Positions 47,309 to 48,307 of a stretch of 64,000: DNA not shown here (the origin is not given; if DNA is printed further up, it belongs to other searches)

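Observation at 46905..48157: Two adjacent small diiron-type (E..H helix) proteins inside the biosynthetic operon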

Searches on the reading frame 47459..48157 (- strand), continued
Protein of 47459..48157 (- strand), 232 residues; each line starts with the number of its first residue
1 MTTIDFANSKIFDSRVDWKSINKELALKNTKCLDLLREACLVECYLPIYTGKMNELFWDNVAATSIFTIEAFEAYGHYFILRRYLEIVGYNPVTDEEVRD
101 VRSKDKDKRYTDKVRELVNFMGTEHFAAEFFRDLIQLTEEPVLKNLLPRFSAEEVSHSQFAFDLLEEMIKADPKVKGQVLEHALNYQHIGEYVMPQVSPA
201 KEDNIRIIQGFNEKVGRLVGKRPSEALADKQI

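Call 33: search_protein_families(library=pfam, alignment_id=A1, max_evalue=0.1)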
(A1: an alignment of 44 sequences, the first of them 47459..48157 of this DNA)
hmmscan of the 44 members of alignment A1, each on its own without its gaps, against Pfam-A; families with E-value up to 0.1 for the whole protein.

A. member 1, window:47459-48157:- (232 aa): 2 families
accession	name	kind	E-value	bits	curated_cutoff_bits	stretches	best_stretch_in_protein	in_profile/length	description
PF10118.14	Metal_hydrol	-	0.0012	19.1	33.2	1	86-169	84-171/247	Predicted metal-dependent hydrolase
PF14726.11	RTTN_N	-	0.039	15.2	25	0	133-175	23-63/97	Rotatin, an armadillo repeat protein, centriole functioning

B. families by the number of members that match (of 44 scanned): 38 families (the first 25 are shown)
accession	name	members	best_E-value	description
PF10118.14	Metal_hydrol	20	0.0012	Predicted metal-dependent hydrolase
PF02915.23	Rubrerythrin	18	2.5e-05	Rubrerythrin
PF22277.2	EncFtn-like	8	0.0029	EncFtn-like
PF11583.14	AurF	5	0.037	P-aminobenzoate N-oxygenase AurF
PF13794.12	MiaE_2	4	0.0023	tRNA-(MS[2]IO[6]A)-hydroxylase (MiaE)-like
PF00210.30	Ferritin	4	0.018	Ferritin-like domain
PF08989.15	DUF1896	4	0.032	Domain of unknown function (DUF1896)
PF03405.20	FA_desaturase_2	3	0.015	Fatty acid desaturase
PF14726.11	RTTN_N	3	0.039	Rotatin, an armadillo repeat protein, centriole functioning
PF03232.19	COQ7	2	0.019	Ubiquinone biosynthesis protein COQ7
PF10971.13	DUF2773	2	0.022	Protein of unknown function (DUF2773)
PF12564.13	TypeIII_RM_meth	2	0.025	Type III restriction/modification enzyme methylation subunit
PF16312.10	Oberon_cc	1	0.003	Coiled-coil region of Oberon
PF00268.27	Ribonuc_red_sm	1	0.0047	Ribonucleotide reductase, small chain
PF11989.14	Dsl1_C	1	0.012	Retrograde transport protein Dsl1 C terminal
PF14518.11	Haem_oxygenas_2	1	0.02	Iron-containing redox enzyme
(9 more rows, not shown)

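Call 48: find_encoding_contigs(protein=P0098, flank=10000, max_places=2)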
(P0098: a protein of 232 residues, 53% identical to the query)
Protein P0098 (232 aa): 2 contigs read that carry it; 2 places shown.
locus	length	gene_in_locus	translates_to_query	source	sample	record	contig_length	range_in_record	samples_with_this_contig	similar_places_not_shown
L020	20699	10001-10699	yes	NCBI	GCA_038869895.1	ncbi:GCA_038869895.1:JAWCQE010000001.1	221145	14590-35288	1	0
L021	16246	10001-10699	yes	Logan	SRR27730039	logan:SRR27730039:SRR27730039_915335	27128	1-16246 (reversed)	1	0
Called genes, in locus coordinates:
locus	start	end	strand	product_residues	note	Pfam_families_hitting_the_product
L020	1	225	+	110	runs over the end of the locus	PF01336:tRNA_anti-codon (weak)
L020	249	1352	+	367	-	PF09471:Peptidase_M64 (faint)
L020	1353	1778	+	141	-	-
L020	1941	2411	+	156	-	-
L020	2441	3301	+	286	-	PF00589:Phage_integrase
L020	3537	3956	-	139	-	-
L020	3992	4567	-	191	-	PF01553:Acyltransferase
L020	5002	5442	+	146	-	PF10604:Polyketide_cyc2, PF06240:COXG (faint)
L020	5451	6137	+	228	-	PF01648:ACPS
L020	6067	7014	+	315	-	PF08541:ACP_syn_III_C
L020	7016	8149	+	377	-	PF01073:3Beta_HSD, PF01370:Epimerase, PF02719:Polysacc_synt_2 (weak), PF04321:RmlD_sub_bind (weak), PF07993:NAD_binding_4, PF16363:GDP_Man_Dehyd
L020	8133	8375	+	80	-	-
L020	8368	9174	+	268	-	PF00587:tRNA-synt_2b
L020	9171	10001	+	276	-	PF12147:Methyltransf_20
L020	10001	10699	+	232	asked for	-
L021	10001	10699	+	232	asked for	-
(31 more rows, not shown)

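Call 49: search_protein_representatives(alignment_id=A1)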
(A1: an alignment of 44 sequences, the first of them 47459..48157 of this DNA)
Query: 44 sequences, 232 profile positions. Proteins with E-value up to 0.001 (for the whole library): 191; up to 1e-10: 93; up to 1e-30: 31. The best 150 are listed.
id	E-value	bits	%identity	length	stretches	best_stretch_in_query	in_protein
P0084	8.7e-103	359.3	-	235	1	1-231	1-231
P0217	7.7e-86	303.9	-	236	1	2-229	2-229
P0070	7.3e-79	281.1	-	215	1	1-166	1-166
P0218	1.0e-76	274.0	-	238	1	1-229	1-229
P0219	6.1e-71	255.1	-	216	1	1-144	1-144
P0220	4.2e-67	242.6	-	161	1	70-229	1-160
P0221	3.3e-62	226.6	-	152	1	1-151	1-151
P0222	7.6e-61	222.1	-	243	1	5-229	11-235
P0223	1.0e-57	211.9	-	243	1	13-228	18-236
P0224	2.1e-52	194.5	-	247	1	13-227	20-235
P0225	6.8e-52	192.8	-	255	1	13-229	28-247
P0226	3.6e-51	190.4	-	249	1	12-230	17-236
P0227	8.1e-51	189.3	-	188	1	3-178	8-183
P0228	1.9e-50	188.1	-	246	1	12-227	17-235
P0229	2.7e-50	187.5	-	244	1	12-224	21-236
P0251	3.3e-27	112.0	-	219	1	13-134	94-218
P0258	8.4e-25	104.2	-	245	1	15-187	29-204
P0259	2.1e-24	102.9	-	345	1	23-134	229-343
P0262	1.2e-22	97.1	-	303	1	14-187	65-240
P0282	2.8e-17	79.5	-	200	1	123-227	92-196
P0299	6.6e-13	65.2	-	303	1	14-186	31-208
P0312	5.1e-10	55.8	-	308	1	104-175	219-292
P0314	7.8e-10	55.2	-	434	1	48-144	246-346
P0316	1.3e-09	54.5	-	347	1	103-181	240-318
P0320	3.8e-09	52.9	-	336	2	17-89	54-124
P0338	1.4e-07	47.8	-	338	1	19-181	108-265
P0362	4.5e-06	42.9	-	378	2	30-86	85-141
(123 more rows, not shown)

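Call 51: search_protein_families(library=pfam, alignment_id=A3, max_evalue=0.01)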
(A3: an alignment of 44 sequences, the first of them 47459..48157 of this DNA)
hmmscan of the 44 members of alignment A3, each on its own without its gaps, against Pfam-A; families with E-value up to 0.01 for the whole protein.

A. member 1, window:47459-48157:- (232 aa): 1 family
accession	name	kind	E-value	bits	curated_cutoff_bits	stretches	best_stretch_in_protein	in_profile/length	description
PF10118.14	Metal_hydrol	-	0.0012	19.1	33.2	1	86-169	84-171/247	Predicted metal-dependent hydrolase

B. families by the number of members that match (of 44 scanned): 9 families
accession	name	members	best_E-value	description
PF03405.20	FA_desaturase_2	30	4.7e-18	Fatty acid desaturase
PF02915.23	Rubrerythrin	13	1.4e-06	Rubrerythrin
PF11583.14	AurF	6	0.0001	P-aminobenzoate N-oxygenase AurF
PF00210.30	Ferritin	4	3.7e-05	Ferritin-like domain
PF10118.14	Metal_hydrol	2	0.0012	Predicted metal-dependent hydrolase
PF13668.12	Ferritin_2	1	0.0023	Ferritin-like domain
PF03232.19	COQ7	1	0.0062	Ubiquinone biosynthesis protein COQ7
PF06767.16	Sif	1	0.007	Sif protein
PF02332.24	Phenol_Hydrox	1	0.0089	Methane/Phenol/Alkene Hydroxylase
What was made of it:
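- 47459..48157 (-): FerA, 232 aa: divergent small acyl-ACP-desaturase-like ferritin-fold dimetal protein. 30 of the 44 sequences in alignment A3 (FerA plus its distant relatives) hit PF03405 (call 51).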

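Call 61: find_encoding_contigs(protein=window:47459-48157:-, flank=1000, max_places=3)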
Protein window:47459-48157:- (232 aa): no gene with exactly this product is on record in the collection.

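Call 62: list_cluster_members(proteins=[window:47459-48157:-, window:46905-47456:-, P0002, P0003])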
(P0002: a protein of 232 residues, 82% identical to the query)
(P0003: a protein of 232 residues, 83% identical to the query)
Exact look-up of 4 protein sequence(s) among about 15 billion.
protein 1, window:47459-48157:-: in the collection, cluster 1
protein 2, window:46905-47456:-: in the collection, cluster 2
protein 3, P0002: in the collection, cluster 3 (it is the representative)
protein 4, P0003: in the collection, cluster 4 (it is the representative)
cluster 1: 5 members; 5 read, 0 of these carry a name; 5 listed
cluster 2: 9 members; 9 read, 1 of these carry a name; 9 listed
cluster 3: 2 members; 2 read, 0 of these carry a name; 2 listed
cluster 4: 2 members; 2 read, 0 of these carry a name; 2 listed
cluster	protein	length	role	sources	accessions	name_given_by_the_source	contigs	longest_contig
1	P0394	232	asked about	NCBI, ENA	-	-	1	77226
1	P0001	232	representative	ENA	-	-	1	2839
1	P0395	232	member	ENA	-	-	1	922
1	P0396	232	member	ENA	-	-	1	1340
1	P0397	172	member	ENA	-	-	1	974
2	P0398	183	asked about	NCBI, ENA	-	-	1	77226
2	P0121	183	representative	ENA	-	-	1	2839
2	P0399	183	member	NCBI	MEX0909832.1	MAG: ferritin-like domain-containing protein [Candidatus Paceibacterota bacterium]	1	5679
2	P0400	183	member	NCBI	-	-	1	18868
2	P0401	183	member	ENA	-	-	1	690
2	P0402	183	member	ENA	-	-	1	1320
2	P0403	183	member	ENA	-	-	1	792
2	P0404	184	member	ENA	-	-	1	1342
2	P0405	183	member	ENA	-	-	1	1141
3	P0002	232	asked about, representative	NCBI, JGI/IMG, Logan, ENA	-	-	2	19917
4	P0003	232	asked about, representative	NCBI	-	-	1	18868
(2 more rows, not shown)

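Call 63: find_encoding_contigs(protein=P0224, flank=8000, max_places=3)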
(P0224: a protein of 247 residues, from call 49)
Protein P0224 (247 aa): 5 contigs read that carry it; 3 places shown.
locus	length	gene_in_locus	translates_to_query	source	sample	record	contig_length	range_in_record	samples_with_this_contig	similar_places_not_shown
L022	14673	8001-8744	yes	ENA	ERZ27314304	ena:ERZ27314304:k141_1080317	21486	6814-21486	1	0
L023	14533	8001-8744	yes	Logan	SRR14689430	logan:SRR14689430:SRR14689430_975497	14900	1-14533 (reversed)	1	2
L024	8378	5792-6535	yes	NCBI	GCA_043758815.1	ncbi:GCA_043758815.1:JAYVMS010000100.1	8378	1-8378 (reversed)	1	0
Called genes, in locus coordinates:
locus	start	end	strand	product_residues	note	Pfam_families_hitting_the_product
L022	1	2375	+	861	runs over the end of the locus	PF07517:SecA_DEAD, PF01043:SecA_PP_bind, PF21090:P-loop_SecA, PF07516:SecA_SW, PF02810:SEC-C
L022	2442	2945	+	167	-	-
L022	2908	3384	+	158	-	PF10604:Polyketide_cyc2, PF03364:Polyketide_cyc (weak)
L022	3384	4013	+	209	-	PF01648:ACPS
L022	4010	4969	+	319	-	PF08545:ACP_syn_III (weak), PF08541:ACP_syn_III_C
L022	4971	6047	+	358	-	PF01073:3Beta_HSD (weak), PF01370:Epimerase, PF04321:RmlD_sub_bind (weak), PF07993:NAD_binding_4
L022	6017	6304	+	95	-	-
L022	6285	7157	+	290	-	PF00587:tRNA-synt_2b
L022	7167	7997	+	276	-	PF13489:Methyltransf_23 (weak), PF13847:Methyltransf_31 (faint), PF08242:Methyltransf_12 (weak), PF13649:Methyltransf_25 (weak)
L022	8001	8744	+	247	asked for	-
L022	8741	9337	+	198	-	-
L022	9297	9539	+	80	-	PF00550:PP-binding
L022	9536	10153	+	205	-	PF01553:Acyltransferase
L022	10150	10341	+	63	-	PF07295:DUF1451 (weak)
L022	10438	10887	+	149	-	PF00293:NUDIX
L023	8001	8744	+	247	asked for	-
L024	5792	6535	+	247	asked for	-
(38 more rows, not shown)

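Call 64: find_encoding_contigs(protein=P0299, flank=7000, max_places=3)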
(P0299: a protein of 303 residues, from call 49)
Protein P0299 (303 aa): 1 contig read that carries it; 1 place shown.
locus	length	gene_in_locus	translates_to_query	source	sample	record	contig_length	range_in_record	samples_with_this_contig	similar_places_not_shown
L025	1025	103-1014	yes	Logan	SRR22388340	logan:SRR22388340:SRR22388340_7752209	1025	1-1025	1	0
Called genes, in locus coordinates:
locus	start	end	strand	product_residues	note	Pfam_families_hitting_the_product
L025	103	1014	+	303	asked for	PF03405:FA_desaturase_2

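Call 65: find_encoding_contigs(protein=P0258, flank=7000, max_places=2)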
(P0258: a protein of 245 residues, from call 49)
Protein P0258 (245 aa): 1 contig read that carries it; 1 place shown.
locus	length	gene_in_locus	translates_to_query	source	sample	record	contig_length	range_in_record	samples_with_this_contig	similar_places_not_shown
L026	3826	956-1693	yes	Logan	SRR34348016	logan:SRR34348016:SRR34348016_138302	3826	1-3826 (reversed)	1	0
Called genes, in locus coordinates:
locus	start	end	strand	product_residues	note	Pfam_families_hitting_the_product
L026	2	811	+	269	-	?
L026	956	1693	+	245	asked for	-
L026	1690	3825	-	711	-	?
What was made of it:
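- Tried and rejected: The contigs were too short to be informative (calls 64, 65).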

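Call 76: search_dna_similar(query=window:47459-48157:-, collection=plasmids, mode=protein, max_evalue=0.001, max_rows=10)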
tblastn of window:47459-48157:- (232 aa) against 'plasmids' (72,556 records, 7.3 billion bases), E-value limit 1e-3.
No match.

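Call 92: search_protein_families(library=pfam, proteins=[P0259, P0251, P0314, P0312, P0316, P0338, P0362, P0320, P0262, P0282], max_evalue=0.001)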
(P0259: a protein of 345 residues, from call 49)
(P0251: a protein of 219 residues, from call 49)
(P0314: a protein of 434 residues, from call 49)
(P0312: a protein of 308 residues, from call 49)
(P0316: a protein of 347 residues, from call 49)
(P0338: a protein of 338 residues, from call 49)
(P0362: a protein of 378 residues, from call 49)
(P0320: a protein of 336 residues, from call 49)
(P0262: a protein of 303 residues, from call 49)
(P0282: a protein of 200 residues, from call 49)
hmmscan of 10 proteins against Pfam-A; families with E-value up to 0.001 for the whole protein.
P0259 (345 aa): 1 family
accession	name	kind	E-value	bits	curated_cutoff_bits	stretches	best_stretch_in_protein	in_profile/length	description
PF01207.24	Dus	-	1.3e-67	228.6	20.4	1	3-235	1-227/311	Dihydrouridine synthase (Dus)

P0251 (219 aa): 0 families

P0314 (434 aa): 0 families

P0312 (308 aa): 0 families

P0316 (347 aa): 0 families

P0338 (338 aa): 3 families
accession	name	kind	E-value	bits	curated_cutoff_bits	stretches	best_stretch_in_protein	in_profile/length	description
PF03405.20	FA_desaturase_2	-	1.9e-05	24.2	22.7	1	125-264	68-221/325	Fatty acid desaturase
PF13370.11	Fer4_13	-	0.00029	21.9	24.5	1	17-63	4-56/58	4Fe-4S single cluster domain of Ferredoxin I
PF13668.12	Ferritin_2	-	0.00082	20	24.7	0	159-244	50-131/138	Ferritin-like domain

P0362 (378 aa): 1 family
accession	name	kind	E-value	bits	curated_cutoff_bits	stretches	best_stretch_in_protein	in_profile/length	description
PF03405.20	FA_desaturase_2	-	8.5e-10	38.4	22.7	1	201-275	155-234/325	Fatty acid desaturase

P0320 (336 aa): 1 family
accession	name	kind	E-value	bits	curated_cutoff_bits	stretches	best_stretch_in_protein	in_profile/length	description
PF03405.20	FA_desaturase_2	-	3e-12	46.5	22.7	1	179-261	152-239/325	Fatty acid desaturase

P0262 (303 aa): 0 families

P0282 (200 aa): 4 families
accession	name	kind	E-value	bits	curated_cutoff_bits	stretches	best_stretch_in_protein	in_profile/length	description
PF13191.12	AAA_16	-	0.00032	21.7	32.6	1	75-151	22-119/167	AAA ATPase domain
PF07728.20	AAA_5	-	0.00034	21.1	22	1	78-99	2-23/139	AAA domain (dynein-related subfamily)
PF20720.3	nSTAND3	-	0.00038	20.6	27.2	1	65-101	7-43/155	Novel STAND NTPase 3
PF03405.20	FA_desaturase_2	-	0.00091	18.6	22.7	0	106-145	178-217/325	Fatty acid desaturase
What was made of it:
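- One distant relative carries an N-terminal ferredoxin domain (call 92).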
